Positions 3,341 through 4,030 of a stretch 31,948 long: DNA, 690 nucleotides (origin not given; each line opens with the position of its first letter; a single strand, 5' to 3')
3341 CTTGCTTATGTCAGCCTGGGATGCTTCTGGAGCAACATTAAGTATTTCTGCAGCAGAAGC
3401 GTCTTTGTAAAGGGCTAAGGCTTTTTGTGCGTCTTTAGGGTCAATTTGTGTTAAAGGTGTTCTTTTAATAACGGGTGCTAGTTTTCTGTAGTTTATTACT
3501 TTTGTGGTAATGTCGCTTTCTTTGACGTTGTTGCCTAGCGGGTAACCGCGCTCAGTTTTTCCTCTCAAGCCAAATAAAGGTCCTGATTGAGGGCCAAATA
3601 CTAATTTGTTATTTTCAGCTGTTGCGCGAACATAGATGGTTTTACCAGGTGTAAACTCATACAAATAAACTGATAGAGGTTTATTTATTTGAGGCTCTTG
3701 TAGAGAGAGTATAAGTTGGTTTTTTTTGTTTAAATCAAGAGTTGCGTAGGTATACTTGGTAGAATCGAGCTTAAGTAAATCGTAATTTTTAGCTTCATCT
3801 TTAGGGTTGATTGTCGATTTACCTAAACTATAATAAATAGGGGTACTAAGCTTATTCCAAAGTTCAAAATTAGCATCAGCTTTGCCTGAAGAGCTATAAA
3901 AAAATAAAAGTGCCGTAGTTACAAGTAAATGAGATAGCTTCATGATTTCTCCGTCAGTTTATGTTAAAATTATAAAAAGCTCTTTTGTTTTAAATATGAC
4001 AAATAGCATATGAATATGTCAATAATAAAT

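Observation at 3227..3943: J-domain protein with a cleavable-looking signal peptide: exported Hsp70 co-chaperone mimic, or DjlA-like anchor?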

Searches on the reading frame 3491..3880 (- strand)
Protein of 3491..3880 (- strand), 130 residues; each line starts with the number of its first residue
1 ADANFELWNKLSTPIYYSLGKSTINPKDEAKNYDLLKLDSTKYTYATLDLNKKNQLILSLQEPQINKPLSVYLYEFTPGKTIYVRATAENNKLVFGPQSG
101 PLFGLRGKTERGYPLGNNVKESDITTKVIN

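Call 15: search_protein_representatives(alignment_id=A1)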
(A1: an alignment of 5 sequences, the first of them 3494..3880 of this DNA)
Query: 5 sequences, 129 profile positions. Proteins with E-value up to 0.001 (for the whole library): 365; up to 1e-10: 89; up to 1e-30: 6. The best 150 are listed.
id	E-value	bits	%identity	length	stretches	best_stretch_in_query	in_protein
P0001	1.8e-53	196.2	-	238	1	1-128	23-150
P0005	2.6e-51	189.2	-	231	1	1-128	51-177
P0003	9.7e-51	187.3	-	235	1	1-128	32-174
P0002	1.4e-50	186.8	-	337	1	1-128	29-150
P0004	3.2e-43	163.0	-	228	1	1-128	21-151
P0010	2.8e-36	140.6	-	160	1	2-125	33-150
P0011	1.4e-30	122.2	-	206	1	2-123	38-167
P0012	3.4e-30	120.9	-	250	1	1-124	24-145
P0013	7.0e-30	119.9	-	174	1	2-127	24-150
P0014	5.5e-29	117.0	-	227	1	2-124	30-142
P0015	2.5e-28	114.9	-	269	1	1-127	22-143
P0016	3.4e-28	114.4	-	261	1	1-124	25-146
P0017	4.9e-28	113.9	-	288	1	2-122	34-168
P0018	9.2e-27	109.8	-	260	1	2-125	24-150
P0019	5.1e-23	97.7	-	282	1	2-124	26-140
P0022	8.6e-22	93.7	-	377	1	1-124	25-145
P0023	8.9e-22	93.7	-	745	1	2-127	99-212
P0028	1.4e-19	86.5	-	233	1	1-124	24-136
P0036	8.6e-17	77.6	-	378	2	2-120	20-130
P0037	1.0e-16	77.3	-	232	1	1-127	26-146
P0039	7.4e-16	74.5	-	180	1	3-123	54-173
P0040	1.6e-15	73.5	-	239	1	3-123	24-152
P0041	2.0e-15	73.1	-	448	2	41-126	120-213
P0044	9.9e-15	70.9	-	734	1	1-127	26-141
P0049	2.7e-14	69.5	-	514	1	1-125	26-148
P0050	3.6e-14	69.1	-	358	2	13-125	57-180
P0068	2.0e-12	63.4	-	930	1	2-126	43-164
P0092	7.6e-11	58.3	-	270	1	4-125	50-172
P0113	1.7e-09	53.9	-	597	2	38-124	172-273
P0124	4.0e-09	52.7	-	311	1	3-127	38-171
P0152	3.5e-08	49.7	-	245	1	3-123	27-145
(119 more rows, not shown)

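Call 21: search_protein_families(library=pfam, proteins=[P0022, P0023, P0036, P0041, P0044, P0049, P0050, P0068, P0113], max_evalue=0.001)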
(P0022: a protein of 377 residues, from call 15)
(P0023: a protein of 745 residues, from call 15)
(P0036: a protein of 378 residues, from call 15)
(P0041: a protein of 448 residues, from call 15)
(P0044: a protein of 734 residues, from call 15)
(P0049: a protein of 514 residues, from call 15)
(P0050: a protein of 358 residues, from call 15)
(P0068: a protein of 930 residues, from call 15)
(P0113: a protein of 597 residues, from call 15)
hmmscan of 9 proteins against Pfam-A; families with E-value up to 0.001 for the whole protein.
P0022 (377 aa): 0 families

P0023 (745 aa): 1 family
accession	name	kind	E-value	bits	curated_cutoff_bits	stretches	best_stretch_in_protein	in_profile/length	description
PF01735.24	PLA2_B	-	6.6e-28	97.8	23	1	300-686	1-380/491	Lysophospholipase catalytic domain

P0036 (378 aa): 1 family
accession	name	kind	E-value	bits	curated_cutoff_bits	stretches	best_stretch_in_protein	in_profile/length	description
PF17830.6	STI1-HOP_DP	-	0.00025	21.3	29.1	0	321-345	4-31/55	STI1/HOP, DP domain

P0041 (448 aa): 0 families

P0044 (734 aa): 0 families

P0049 (514 aa): 0 families

P0050 (358 aa): 0 families

P0068 (930 aa): 0 families

P0113 (597 aa): 0 families

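Call 29: list_cluster_members(proteins=[P0012, P0014, P0017, P0019, P0028, P0037, P0040, P0092, P0124, P0152])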
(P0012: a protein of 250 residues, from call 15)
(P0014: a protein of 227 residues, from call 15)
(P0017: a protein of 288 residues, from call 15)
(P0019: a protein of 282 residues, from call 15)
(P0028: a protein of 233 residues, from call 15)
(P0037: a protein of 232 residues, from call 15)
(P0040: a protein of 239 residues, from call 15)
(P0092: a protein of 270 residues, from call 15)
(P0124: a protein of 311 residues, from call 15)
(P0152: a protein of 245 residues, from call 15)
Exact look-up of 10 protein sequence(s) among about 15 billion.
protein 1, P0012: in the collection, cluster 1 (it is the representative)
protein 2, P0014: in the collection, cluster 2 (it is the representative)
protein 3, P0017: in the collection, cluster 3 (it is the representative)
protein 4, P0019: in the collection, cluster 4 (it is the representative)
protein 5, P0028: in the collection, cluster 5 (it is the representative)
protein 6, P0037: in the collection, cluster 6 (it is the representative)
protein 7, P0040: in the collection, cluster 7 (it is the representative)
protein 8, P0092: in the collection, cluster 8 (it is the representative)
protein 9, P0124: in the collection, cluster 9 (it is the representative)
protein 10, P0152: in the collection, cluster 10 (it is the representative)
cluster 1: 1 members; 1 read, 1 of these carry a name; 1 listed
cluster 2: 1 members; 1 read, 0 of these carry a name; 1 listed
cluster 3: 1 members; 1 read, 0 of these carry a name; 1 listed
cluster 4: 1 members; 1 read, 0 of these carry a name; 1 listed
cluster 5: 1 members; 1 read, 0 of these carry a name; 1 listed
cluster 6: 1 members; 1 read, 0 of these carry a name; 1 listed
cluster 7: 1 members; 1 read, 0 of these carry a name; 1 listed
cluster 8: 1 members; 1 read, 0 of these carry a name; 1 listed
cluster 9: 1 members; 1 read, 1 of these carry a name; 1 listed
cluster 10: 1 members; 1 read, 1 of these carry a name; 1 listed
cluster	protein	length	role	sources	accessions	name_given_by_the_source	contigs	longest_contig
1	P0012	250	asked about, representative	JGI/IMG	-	DnaJ domain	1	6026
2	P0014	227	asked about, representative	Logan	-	-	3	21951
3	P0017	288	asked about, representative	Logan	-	-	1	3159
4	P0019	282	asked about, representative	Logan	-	-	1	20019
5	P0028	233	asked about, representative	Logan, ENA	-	-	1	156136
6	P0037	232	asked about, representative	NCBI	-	-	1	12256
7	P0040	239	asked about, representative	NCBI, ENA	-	-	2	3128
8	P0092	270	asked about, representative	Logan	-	-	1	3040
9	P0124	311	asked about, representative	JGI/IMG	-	hypothetical protein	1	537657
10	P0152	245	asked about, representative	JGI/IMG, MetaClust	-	\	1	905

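Call 33: find_homologous_proteins(query=A3, max_evalue=0.00001)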
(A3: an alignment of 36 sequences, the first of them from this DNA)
Query A3 (36 sequences) (129 aa, profile of the alignment): 14 proteins with E <= 0.00001 among 1220 candidates.
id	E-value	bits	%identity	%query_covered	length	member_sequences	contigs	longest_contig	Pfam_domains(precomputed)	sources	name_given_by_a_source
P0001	7.1e-40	154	100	100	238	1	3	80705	PF00226.37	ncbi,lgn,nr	ncbi:J domain-containing protein [Candidatus Dependentiae bacterium]|nr:J domain-containing protein 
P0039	1.1e-31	127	31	93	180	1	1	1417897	-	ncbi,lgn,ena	-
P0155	8.3e-29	118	29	93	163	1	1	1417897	-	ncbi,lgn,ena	-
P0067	1.1e-27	114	29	93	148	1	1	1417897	-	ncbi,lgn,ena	-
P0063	1.6e-26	111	29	94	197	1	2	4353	-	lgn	-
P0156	1.2e-20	92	33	94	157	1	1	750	-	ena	-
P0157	1.7e-19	88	27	98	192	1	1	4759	-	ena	-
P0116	4.0e-19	87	29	98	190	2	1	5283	-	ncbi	-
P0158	1.8e-18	85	32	94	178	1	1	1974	-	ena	-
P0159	6.4e-18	83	39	50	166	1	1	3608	-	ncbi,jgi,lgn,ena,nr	ncbi:MAG TPA: hypothetical protein VEK38_02125 [Candidatus Bathyarchaeia archaeon]|nr:hypothetical p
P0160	6.6e-18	83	31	96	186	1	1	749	-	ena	-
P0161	6.5e-17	80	31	98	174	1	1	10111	-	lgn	-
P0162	2.4e-14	71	36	59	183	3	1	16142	-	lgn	-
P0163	9.2e-8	50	43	37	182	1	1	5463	-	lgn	-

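Call 36: find_encoding_contigs(protein=P0039, flank=6000, max_places=2)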
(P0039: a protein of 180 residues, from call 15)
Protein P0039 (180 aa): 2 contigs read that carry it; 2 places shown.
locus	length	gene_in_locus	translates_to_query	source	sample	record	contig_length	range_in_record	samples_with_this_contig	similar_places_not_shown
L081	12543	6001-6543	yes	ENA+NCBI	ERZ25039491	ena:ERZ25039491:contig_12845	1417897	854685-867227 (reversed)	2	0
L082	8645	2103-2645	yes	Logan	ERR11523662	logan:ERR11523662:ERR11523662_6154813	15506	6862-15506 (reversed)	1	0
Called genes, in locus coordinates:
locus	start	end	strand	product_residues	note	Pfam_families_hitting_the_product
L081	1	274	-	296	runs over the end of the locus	PF00892:EamA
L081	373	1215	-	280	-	-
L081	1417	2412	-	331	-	PF12796:Ank_2, PF12796:Ank_2, PF13637:Ank_4, PF13857:Ank_5, PF12796:Ank_2, PF13637:Ank_4 (weak), PF12796:Ank_2, PF13637:Ank_4, +6 more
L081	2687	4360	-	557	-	-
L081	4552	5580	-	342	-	PF12796:Ank_2, PF13857:Ank_5, PF12796:Ank_2, PF12796:Ank_2, PF00023:Ank, PF12796:Ank_2, PF13857:Ank_5, PF00023:Ank, +13 more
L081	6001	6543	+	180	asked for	-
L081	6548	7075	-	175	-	PF13277:YmdB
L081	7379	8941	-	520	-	PF12072:RNase_Y_N, PF00013:KH_1 (weak), PF08668:HDOD, PF01966:HD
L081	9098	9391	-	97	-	PF05164:ZapA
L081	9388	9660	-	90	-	-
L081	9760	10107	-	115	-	PF00453:Ribosomal_L20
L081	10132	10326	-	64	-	PF01632:Ribosomal_L35p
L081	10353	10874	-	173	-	PF05198:IF3_N, PF00707:IF3_C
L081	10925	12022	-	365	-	PF00154:RecA_N, PF08423:Rad51 (weak), PF06745:ATPase (weak), PF27531:MT3502_N (weak), PF13479:AAA_24 (faint), PF21096:RecA_C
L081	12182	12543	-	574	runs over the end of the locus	PF13623:SurA_N_2, PF13624:SurA_N_3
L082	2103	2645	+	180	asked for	-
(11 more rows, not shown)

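Call 40: predict_structure(alignment_id=A3)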
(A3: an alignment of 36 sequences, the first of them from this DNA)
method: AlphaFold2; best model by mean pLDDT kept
length: 129 residues; sequences in the alignment: 36
mean_pLDDT: 95.8   pTM: 0.88
mean pLDDT of the five models: 95.8, 95.7, 95.6, 95.4, 95.4
residues with pLDDT >= 90: 118; 70-90: 11; 50-70: 0; < 50: 0
segments of 3 or more residues with pLDDT < 50: none
pLDDT, mean of each block of 10 residues (from residue 1): 97 98 93 97 98 98 94 98 96 93 90 97 97
secondary structure, 60 per line:
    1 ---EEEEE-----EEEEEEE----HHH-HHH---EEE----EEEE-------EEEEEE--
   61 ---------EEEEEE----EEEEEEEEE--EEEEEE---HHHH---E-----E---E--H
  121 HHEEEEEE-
elements in order: E4-8 E14-20 E35-37 E42-45 E53-58 E70-75 E80-88 E91-96 H100-103 E123-128

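Call 43: search_solved_structures(query=A3, max_evalue=10)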
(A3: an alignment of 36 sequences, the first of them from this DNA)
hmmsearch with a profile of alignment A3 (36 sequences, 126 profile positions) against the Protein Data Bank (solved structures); distinct sequences matched with E-value up to 10: 1.
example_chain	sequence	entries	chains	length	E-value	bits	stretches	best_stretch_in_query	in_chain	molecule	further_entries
4inn_A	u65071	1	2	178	0.42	13.9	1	63-105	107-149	HP1028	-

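Call 49: fold_search(model_id=the predicted structure, library=viral)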
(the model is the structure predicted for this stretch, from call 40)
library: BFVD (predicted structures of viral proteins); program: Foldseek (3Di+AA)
matches with E <= 10: 359; with E <= 0.001: 0
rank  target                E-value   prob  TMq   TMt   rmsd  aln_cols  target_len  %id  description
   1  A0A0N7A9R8            5.1e-03  0.97  0.32  0.12   5.8        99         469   16  (no name in the UniProt tables at hand)
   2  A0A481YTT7            1.2e-02  0.96  0.33  0.31  12.4       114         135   12  Uncharacterized protein [Marseillevirus LCMAC102]
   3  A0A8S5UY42            1.2e-02  0.87  0.37  0.15  12.1       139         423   11  DNA polymerase II large subunit [Myoviridae sp. ct7113]
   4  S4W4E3                1.4e-02  0.94  0.31  0.40  12.1       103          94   10  Uncharacterized protein [Pandoravirus salinus]
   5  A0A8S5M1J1            2.7e-02  0.44  0.31  0.16   9.6       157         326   13  DnaJ domain protein [Podoviridae sp. ctIi96]
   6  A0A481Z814            2.8e-02  0.85  0.34  0.31   7.9       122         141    9  Uncharacterized protein [Pithovirus LCPAC302]
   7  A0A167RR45            3.2e-02  0.80  0.34  0.34   6.9       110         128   10  Uncharacterized protein [Powai lake megavirus]
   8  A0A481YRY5            3.2e-02  0.69  0.34  0.19  10.7       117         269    8  Uncharacterized protein [Iridovirus LCIVAC01]
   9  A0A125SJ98            3.6e-02  0.97  0.39  0.11   4.8       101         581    8  (no name in the UniProt tables at hand)
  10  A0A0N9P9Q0            4.0e-02  0.97  0.38  0.18  11.4       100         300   15  (no name in the UniProt tables at hand)
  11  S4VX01                4.0e-02  0.96  0.37  0.47   6.2        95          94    8  Uncharacterized protein [Pandoravirus dulcis]
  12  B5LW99                5.3e-02  0.80  0.33  0.14   8.2       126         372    7  Putative thaumatin/PR5-like protein [Feldmannia species virus]
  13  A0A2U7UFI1            6.0e-02  0.90  0.35  0.43   7.0        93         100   12  Uncharacterized protein [Pandoravirus macleodensis]
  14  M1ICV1                6.0e-02  0.28  0.26  0.14  16.7       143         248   11  (no name in the UniProt tables at hand)
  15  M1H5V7                7.1e-02  0.91  0.33  0.27   6.0        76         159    9  (no name in the UniProt tables at hand)
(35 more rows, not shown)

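Call 58: find_encoding_contigs(protein=P0028, flank=10000, max_places=1)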
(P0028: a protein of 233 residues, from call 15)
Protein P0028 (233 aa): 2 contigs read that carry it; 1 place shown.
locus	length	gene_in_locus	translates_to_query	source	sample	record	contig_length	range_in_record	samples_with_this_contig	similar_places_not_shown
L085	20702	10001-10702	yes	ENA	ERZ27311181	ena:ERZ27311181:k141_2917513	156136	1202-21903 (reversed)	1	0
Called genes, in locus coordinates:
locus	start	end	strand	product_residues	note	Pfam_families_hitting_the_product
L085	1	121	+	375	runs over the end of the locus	PF01435:Peptidase_M48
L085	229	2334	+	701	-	-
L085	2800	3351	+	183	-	PF12796:Ank_2, PF13637:Ank_4, PF13857:Ank_5, PF00023:Ank (weak)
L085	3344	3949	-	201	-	PF00293:NUDIX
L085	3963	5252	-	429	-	-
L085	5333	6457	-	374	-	-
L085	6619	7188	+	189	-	-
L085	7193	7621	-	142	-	PF02367:TsaE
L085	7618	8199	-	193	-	PF05991:NYN_YacP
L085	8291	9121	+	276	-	PF00231:ATP-synt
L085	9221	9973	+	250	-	-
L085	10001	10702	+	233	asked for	PF00226:DnaJ (weak)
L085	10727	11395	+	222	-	-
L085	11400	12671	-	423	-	PF00275:EPSP_synthase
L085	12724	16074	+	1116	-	-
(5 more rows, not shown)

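Call 59: find_encoding_contigs(protein=P0124, flank=10000, max_places=1)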
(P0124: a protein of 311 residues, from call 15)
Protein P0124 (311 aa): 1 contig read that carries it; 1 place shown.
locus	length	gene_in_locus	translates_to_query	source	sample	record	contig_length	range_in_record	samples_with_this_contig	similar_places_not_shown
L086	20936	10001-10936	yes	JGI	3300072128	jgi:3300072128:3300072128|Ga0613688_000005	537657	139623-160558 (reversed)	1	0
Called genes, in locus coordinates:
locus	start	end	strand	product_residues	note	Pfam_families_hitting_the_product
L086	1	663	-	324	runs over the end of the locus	-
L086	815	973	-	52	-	-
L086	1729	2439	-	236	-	-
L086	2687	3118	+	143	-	-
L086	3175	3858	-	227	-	PF18306:LDcluster4, PF03641:Lysine_decarbox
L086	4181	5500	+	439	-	-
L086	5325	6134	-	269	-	PF00398:RrnaAD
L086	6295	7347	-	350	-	PF00022:Actin (weak), PF06723:MreB_Mbl, PF00012:HSP70, PF11104:PilM_2 (faint), PF14450:FtsA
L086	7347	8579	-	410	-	-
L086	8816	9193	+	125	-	PF00903:Glyoxalase, PF12681:Glyoxalase_2, PF22677:Ble-like_N (faint)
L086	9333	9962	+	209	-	-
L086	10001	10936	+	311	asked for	PF00226:DnaJ (weak)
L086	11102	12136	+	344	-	PF24817:WD40_WDHD1_1st (faint), PF24805:EIF3I (faint), PF00400:WD40 (faint), PF12894:ANAPC4_WD40 (faint), PF23414:Beta-prop_EML_2, PF23381:Beta-prop_IFT122_1st (weak), PF23749:DUF7165 (weak), PF24807:WD40_CDC20-Fz (weak), +11 more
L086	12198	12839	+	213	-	PF07973:tRNA_SAD (weak)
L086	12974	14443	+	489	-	PF00483:NTP_transferase, PF01128:IspD (weak), PF12804:NTP_transf_3, PF25084:LbH_EIF2B, PF25087:GMPPB_C, PF00132:Hexapep (weak)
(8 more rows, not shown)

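Call 65: search_protein_families(library=pfam, alignment_id=A3, max_evalue=1)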
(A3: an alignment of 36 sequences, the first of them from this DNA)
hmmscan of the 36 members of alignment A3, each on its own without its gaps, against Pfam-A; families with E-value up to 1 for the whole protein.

A. member 1, seq(129 aa): 0 families

B. families by the number of members that match (of 36 scanned): 13 families
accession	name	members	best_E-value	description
PF25544.1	Ependymin_amoebozoa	2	0.073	Ependymin domain, amoebozoa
PF06030.18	WxLIP_PGBD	1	0.037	WxL Interacting Protein, peptidoglycan binding domain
PF02012.26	BNR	1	0.045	BNR/Asp-box repeat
PF11614.14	FixG_C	1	0.058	IG-like fold at C-terminal of FixG, putative oxidoreductase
PF17954.7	Pirin_C_2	1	0.061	Quercetinase C-terminal cupin domain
PF24291.1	Ig_CFAP65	1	0.077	Cilia- and flagella-associated protein 65-like, Ig-like domain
PF16428.10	DUF5025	1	0.1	Domain of unknown function (DUF5025)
PF10438.15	Cyc-maltodext_C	1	0.13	Cyclo-malto-dextrinase C-terminal domain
PF24681.1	Kelch_KLHDC2_KLHL20_DRC7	1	0.16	KLHDC2/KLHL20/DRC7 Kelch-repeats domain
PF11801.13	Tom37_C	1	0.17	Tom37 C-terminal domain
PF01565.28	FAD_binding_4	1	0.2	FAD binding domain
PF08239.17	SH3_3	1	0.22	Bacterial SH3 domain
PF07372.17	DUF1491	1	0.22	Protein of unknown function (DUF1491)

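Call 69: find_related_loci(query=A1, collection=viral_contigs, flank=5000)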
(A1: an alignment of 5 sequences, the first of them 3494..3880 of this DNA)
Query A1 (129 aa) in viral_contigs; peptide patterns used: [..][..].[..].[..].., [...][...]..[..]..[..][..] (x = any residue, [..] = any of these).
48 stretches matched a pattern, but none encodes a relative of the query by tblastn (E <= 1e-3).
